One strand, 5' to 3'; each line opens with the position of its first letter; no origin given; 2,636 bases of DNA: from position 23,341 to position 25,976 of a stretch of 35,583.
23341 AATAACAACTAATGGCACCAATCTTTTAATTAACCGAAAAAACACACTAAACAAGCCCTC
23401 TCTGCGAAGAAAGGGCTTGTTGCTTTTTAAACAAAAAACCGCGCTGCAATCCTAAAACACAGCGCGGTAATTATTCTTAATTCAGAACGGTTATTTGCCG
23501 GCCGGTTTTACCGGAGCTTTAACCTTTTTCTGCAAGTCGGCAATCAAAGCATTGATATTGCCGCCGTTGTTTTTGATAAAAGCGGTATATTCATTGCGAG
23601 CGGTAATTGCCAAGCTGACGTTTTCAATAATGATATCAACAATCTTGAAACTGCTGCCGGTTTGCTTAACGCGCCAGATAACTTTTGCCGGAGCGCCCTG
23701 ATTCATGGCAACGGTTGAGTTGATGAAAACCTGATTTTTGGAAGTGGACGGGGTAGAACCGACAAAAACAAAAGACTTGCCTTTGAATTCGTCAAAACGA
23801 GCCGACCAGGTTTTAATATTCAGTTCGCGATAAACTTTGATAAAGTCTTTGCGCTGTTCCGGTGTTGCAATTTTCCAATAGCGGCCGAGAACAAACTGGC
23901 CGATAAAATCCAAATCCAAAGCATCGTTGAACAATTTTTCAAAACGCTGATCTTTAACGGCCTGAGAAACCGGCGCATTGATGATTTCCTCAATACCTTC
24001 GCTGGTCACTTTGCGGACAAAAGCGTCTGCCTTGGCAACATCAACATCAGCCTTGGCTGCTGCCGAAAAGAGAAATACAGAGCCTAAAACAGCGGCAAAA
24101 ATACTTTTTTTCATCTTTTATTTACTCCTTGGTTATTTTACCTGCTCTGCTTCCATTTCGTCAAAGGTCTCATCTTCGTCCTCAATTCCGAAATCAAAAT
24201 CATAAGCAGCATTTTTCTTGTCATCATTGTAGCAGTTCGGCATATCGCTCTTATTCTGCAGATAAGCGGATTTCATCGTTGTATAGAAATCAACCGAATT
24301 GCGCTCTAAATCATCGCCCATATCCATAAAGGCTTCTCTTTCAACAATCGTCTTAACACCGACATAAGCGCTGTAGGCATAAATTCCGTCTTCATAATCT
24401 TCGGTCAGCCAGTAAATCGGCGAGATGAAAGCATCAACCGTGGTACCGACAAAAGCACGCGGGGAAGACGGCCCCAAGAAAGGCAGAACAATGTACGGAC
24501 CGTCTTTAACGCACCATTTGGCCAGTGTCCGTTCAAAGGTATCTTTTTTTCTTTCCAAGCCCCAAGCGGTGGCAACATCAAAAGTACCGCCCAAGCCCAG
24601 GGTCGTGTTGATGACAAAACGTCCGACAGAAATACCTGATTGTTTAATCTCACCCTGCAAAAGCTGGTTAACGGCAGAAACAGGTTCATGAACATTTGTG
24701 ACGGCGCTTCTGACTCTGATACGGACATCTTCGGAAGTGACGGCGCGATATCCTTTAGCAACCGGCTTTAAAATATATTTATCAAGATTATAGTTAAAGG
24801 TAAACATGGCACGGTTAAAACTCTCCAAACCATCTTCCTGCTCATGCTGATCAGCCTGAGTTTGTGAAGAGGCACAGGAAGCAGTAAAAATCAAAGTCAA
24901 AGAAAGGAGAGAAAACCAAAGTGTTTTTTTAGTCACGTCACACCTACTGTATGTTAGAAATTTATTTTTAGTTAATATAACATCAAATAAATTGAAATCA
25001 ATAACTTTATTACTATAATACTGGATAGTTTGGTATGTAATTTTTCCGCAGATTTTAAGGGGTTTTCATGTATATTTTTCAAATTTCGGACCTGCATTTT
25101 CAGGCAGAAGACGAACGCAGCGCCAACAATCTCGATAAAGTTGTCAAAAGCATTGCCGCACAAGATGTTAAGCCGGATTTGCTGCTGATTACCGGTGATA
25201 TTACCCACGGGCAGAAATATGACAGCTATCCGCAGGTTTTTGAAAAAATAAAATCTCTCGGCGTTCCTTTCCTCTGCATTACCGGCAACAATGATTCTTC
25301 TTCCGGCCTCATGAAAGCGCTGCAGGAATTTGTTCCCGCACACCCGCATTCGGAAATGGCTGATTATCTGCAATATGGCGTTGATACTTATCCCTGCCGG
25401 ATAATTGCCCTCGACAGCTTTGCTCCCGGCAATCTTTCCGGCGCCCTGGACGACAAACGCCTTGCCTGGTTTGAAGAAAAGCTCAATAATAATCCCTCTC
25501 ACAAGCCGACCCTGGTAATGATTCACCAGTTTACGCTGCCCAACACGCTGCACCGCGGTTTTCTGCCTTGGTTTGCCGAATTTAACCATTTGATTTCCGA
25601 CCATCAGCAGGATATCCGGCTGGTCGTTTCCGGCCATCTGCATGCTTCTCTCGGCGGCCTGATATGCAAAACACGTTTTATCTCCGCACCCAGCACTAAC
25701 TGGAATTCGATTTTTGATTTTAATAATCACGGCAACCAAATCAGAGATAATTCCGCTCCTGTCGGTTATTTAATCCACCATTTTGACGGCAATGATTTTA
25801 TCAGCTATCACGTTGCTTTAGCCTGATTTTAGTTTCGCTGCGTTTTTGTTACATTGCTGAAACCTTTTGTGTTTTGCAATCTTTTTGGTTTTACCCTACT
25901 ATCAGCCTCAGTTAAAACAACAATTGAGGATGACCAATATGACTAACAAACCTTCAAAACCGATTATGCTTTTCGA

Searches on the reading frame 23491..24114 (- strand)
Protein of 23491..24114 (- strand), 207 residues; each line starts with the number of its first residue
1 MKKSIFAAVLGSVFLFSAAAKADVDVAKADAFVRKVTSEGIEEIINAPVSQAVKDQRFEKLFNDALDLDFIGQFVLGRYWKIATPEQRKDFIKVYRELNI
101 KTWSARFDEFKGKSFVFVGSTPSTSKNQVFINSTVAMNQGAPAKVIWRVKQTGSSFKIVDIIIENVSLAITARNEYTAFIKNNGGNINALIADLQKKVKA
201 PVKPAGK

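Call 18: search_protein_families(library=pfam, proteins=[window:23491-24114:-], max_evalue=0.001)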
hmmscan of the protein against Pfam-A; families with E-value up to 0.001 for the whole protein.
window:23491-24114:- (207 aa): 1 family
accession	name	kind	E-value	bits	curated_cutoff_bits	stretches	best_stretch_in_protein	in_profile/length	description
PF05494.18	MlaC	-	2e-36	125.8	26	1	51-196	22-166/166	MlaC protein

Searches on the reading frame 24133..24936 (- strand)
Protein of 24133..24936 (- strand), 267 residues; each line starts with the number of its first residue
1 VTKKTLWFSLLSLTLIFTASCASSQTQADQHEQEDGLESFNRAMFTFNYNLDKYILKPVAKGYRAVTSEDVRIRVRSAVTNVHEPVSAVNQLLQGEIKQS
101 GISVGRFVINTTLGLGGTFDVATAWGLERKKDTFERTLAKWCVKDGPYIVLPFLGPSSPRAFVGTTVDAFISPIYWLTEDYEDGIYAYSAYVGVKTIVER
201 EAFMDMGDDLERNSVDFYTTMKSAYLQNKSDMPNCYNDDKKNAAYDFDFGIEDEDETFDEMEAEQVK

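Call 18: search_protein_families(library=pfam, proteins=[window:24133-24936:-], max_evalue=0.001)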
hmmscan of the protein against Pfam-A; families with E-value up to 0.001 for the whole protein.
window:24133-24936:- (267 aa): 1 family
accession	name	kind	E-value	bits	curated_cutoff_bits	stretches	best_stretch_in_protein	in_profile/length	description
PF04333.18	MlaA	-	2.2e-64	217.2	25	1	34-230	2-193/195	MlaA lipoprotein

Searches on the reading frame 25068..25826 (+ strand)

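Call 18: search_protein_families(library=pfam, proteins=[window:25068-25826:+], max_evalue=0.001)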
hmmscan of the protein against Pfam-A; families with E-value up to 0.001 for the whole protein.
window:25068-25826:+ (252 aa): 2 families
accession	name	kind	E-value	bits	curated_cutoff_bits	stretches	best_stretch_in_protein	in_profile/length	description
PF00149.33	Metallophos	-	8.1e-16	59.4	21.5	1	1-193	1-190/191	Calcineurin-like phosphoesterase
PF12850.12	Metallophos_2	-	2.3e-07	31.4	27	1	1-96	1-75/154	Calcineurin-like phosphoesterase superfamily domain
